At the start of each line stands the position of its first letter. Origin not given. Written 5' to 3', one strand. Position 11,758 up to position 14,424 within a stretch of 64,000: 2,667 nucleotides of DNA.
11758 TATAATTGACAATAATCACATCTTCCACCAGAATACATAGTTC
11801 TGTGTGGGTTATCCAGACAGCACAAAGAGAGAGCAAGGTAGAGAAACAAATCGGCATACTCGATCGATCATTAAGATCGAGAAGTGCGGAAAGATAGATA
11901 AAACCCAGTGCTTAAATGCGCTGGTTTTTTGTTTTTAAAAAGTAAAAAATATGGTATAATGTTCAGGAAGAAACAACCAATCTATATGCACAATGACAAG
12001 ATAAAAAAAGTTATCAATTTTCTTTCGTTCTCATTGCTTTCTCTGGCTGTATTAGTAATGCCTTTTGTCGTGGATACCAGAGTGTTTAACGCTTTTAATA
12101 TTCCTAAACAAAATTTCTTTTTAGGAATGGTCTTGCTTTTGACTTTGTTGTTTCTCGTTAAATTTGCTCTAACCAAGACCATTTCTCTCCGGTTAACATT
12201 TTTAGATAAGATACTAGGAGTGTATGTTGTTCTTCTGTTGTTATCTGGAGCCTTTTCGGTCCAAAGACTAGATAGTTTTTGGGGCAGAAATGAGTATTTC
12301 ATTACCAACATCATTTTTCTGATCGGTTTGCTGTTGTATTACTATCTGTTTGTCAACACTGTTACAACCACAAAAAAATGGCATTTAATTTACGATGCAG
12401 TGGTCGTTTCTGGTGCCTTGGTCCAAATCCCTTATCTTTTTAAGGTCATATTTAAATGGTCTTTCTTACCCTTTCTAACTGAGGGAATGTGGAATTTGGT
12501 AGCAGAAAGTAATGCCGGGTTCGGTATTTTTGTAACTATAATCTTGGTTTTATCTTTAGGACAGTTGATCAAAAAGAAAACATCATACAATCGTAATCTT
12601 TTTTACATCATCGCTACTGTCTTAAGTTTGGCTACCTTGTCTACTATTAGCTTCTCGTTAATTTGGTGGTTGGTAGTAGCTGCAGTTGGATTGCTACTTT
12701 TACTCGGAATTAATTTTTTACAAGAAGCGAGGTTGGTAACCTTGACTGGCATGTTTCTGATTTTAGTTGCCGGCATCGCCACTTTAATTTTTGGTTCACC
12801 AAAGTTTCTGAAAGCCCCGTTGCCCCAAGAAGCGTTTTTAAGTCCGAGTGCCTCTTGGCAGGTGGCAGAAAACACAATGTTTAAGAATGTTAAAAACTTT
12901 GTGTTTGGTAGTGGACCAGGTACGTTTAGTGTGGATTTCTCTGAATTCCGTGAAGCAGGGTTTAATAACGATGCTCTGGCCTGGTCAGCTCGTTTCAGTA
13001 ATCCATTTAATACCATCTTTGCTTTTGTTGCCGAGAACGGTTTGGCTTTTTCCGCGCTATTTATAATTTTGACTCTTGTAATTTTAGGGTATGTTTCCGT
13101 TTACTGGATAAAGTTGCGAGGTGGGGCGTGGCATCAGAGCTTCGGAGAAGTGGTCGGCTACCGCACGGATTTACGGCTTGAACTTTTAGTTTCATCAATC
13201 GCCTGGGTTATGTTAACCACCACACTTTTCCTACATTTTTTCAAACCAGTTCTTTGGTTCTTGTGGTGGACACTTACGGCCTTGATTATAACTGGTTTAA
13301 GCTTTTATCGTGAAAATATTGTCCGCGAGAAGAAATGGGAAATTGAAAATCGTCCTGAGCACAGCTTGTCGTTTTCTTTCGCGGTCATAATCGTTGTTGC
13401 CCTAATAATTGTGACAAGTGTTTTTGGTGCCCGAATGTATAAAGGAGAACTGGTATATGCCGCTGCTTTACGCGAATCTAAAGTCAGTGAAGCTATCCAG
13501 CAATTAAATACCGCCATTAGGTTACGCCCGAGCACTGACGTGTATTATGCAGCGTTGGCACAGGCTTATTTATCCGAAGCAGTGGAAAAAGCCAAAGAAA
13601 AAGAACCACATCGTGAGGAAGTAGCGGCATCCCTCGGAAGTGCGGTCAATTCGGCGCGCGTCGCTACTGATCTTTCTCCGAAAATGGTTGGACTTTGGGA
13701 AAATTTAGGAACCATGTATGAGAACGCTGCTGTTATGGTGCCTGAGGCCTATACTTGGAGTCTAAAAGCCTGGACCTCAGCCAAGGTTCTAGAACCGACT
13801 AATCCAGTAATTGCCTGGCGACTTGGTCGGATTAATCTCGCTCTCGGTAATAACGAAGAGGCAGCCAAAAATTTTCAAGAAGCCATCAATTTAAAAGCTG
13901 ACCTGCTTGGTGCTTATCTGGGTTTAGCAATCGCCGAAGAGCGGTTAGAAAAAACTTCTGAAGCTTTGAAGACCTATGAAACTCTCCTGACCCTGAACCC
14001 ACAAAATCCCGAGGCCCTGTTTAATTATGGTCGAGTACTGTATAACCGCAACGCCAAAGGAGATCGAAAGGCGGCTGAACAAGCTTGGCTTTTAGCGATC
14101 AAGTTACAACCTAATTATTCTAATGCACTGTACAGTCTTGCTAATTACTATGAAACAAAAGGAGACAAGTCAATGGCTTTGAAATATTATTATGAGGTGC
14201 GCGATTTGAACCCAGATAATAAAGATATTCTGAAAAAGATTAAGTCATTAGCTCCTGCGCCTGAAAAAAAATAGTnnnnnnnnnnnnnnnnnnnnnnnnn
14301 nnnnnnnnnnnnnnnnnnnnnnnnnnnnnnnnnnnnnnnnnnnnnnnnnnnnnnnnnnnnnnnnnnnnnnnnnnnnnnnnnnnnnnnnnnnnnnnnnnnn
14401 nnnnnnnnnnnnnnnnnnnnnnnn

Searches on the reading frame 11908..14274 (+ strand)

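Call 7: search_protein_families(library=pfam, proteins=[window:11908-14274:+])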
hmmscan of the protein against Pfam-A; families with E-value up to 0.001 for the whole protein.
window:11908-14274:+ (788 aa): 12 families
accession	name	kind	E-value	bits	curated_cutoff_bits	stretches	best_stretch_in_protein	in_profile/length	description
PF13414.12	TPR_11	-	1.3e-16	60.4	26.8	1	682-713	9-40/42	TPR repeat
PF13432.12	TPR_16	-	2.9e-13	50.4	32.7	1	671-715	1-45/65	Tetratricopeptide repeat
PF13428.12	TPR_14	-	2.9e-13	49.5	23.5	1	668-709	2-43/44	Tetratricopeptide repeat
PF00515.34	TPR_1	-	7.2e-13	48.2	27.8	1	739-771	2-34/34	Tetratricopeptide repeat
PF07719.23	TPR_2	-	9.6e-12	44.5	27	0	637-662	5-30/34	Tetratricopeptide repeat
PF13431.12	TPR_17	-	1e-09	38.3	24.4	0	728-758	3-33/34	Tetratricopeptide repeat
PF13181.12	TPR_8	-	2.7e-09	36.9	25.7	0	637-665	5-33/34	Tetratricopeptide repeat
PF23914.1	TPR_CcmH_CycH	-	6.4e-08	33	42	1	680-771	63-154/158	Cytochrome c-type biogenesis protein H TPR domain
PF14559.12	TPR_19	-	1.3e-07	32.3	25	0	682-715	6-39/68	Tetratricopeptide repeat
PF13424.12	TPR_12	-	2.4e-05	24.9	30.1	0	636-696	6-74/77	Tetratricopeptide repeat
PF13174.12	TPR_6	-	2.6e-05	25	26.3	0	669-699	2-32/33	Tetratricopeptide repeat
PF13371.12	TPR_9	-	0.00025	21.5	35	0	678-716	6-44/73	Tetratricopeptide repeat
